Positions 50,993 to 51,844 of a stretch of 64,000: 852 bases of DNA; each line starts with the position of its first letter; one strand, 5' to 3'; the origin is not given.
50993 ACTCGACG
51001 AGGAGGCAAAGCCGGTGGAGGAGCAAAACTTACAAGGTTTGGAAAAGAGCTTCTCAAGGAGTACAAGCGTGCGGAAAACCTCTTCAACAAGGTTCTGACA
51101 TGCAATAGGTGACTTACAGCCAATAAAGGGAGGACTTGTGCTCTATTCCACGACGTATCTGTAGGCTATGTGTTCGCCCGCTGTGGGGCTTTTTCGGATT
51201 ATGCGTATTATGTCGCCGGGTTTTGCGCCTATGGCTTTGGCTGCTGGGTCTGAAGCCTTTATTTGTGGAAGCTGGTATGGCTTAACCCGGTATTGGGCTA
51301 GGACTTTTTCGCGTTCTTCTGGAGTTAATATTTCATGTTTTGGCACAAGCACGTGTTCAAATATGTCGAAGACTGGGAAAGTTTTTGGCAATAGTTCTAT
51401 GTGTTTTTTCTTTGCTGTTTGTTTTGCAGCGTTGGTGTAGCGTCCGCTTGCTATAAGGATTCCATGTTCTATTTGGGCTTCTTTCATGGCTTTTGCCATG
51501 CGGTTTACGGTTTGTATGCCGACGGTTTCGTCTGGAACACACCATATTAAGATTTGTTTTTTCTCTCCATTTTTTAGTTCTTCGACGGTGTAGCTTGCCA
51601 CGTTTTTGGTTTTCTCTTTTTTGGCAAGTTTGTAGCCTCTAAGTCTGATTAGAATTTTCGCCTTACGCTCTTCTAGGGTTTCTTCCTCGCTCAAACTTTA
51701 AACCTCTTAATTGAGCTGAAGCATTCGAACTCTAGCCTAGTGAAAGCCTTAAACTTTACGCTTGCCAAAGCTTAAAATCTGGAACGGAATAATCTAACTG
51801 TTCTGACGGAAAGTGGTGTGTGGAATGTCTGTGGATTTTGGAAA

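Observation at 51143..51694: Stand-alone RpoH/Rpo5 with an N-terminal domain resembling the eukaryotic Rpb5 jaw (restriction-endonuclease-fold) domain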

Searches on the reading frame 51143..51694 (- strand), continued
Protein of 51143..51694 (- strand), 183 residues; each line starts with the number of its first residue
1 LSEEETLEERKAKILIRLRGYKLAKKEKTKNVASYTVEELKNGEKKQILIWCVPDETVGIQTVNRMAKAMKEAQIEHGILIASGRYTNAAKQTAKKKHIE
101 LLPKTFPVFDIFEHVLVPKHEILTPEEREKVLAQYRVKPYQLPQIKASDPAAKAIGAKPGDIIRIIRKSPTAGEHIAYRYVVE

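Call 83: search_protein_families(library=ncbifam, proteins=[L083:4485-5066:+, L083:2117-3823:+, L083:3890-4480:+, L083:10918-12357:+, L083:5184-5951:+, L083:15415-16674:-, L083:993-1658:-, L087:4808-7072:+, L085:12969-14591:-], max_evalue=0.001)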
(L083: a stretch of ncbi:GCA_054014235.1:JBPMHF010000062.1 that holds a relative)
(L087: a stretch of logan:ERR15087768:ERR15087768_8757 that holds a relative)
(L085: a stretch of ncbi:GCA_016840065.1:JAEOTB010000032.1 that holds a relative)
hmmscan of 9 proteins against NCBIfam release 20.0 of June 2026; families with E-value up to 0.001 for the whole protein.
L083:4485-5066:+ (193 aa): 1 family
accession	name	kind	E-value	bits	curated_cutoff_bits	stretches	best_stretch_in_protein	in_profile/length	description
TIGR00231.1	small_GTP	domain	2.1e-25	89.4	42.5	1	16-177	5-162/164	GTP-binding protein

L083:2117-3823:+ (568 aa): 0 families

L083:3890-4480:+ (196 aa): 0 families

L083:10918-12357:+ (479 aa): 0 families

L083:5184-5951:+ (255 aa): 5 families
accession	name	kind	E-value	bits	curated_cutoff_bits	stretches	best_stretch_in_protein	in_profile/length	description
NF003075.0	PRK03996.1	subfamily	4.8e-80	268.5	219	1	5-247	5-239/248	archaeal proteasome endopeptidase complex subunit alpha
TIGR03633.1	arc_protsome_A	equivalog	7.2e-77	257.9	287.35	1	9-241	2-226/230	archaeal proteasome endopeptidase complex subunit alpha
TIGR03634.1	arc_protsome_B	equivalog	1e-21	77.4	224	1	35-199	1-162/185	archaeal proteasome endopeptidase complex subunit beta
TIGR03691.1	20S_bact_alpha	equivalog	4e-06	26.5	139.05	1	25-216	17-204/229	proteasome subunit alpha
TIGR03690.1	20S_bact_beta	equivalog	2.2e-05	24.3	191.9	1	32-198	2-171/222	proteasome subunit beta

L083:15415-16674:- (419 aa): 1 family
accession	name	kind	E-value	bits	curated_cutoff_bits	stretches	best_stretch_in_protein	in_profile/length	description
NF041679.1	IMP_arch_presen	equivalog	0.00016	21.3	125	0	330-403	204-280/281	presenilin family intramembrane aspartyl protease PSH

L083:993-1658:- (221 aa): 0 families

L087:4808-7072:+ (754 aa): 0 families

L085:12969-14591:- (540 aa): 1 family
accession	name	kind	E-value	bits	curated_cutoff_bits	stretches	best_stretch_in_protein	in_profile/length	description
TIGR02231.1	TIGR02231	subfamily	2.1e-74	251.1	112.6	1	10-535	1-523/524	mucoidy inhibitor MuiA family protein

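Call 84: search_solved_structures(query=L083:4485-5066:+, max_evalue=0.00001)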
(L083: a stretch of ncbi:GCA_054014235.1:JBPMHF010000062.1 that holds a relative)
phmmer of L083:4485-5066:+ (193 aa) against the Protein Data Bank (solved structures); distinct sequences matched with E-value up to 0.00001: 820 (the best 60 are shown).
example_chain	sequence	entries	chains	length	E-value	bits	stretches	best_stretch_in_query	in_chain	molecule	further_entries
7ezb_A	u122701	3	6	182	5.1e-38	133.9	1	16-190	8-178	Thorarchaeota Rab | Chains: A,B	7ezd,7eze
2rhd_A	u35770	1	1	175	1.1e-36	129.5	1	13-183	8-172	Small GTP binding protein rab1a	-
7eq2_A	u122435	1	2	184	4.2e-35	124.4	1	9-183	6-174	Ras-related protein Rab-1A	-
3tkl_A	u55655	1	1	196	1.2e-34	122.9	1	6-182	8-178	Ras-related protein Rab-1A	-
4jvs_B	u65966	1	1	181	1.4e-34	122.7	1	8-182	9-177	Ras-related protein Rab-1A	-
4iru_B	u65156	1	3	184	1.4e-34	122.7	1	8-182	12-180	Ras-related protein Rab-1A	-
3sfv_A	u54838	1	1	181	1.4e-34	122.7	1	6-181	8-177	Ras-related protein Rab-1A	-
3l0i_B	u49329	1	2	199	1.9e-34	122.2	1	8-182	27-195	Ras-related protein Rab-1A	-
4fmb_B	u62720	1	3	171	2.7e-34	121.7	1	14-181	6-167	Ras-related protein Rab-1A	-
2fol_A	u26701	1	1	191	2.9e-34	121.6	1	13-182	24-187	Ras-related protein Rab-1A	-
4fmc_B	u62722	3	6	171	3.1e-34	121.5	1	14-181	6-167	Ras-related protein Rab-1A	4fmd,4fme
9rx4_E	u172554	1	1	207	5.3e-34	120.8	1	8-182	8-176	Ras-related protein Rab-1A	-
4fmd_F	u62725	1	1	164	1.4e-33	119.4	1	18-181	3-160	Ras-related protein Rab-1A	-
9mhf_E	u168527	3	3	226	2.4e-33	118.6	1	8-182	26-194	Ras-related protein Rab-1A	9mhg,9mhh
5szh_B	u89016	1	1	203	2.7e-33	118.5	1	10-182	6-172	Ras-related protein Rab-1B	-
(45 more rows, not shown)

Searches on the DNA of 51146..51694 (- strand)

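Call 72: search_rna_families(sources=[L083, L085, L087, L088, L089], threshold=gathering)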
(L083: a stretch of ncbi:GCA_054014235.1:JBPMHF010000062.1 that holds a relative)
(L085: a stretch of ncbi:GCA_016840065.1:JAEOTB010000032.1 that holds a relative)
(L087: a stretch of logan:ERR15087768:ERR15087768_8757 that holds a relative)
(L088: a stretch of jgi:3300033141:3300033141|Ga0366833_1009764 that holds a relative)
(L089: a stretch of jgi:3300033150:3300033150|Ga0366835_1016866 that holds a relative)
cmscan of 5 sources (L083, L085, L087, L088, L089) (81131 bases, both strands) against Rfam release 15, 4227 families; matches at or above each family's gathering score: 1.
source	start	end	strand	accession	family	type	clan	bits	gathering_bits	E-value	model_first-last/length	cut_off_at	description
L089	6985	7086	+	RF00005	tRNA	Gene; tRNA;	CL00001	56.3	29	2.4e-09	1-71/71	no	tRNA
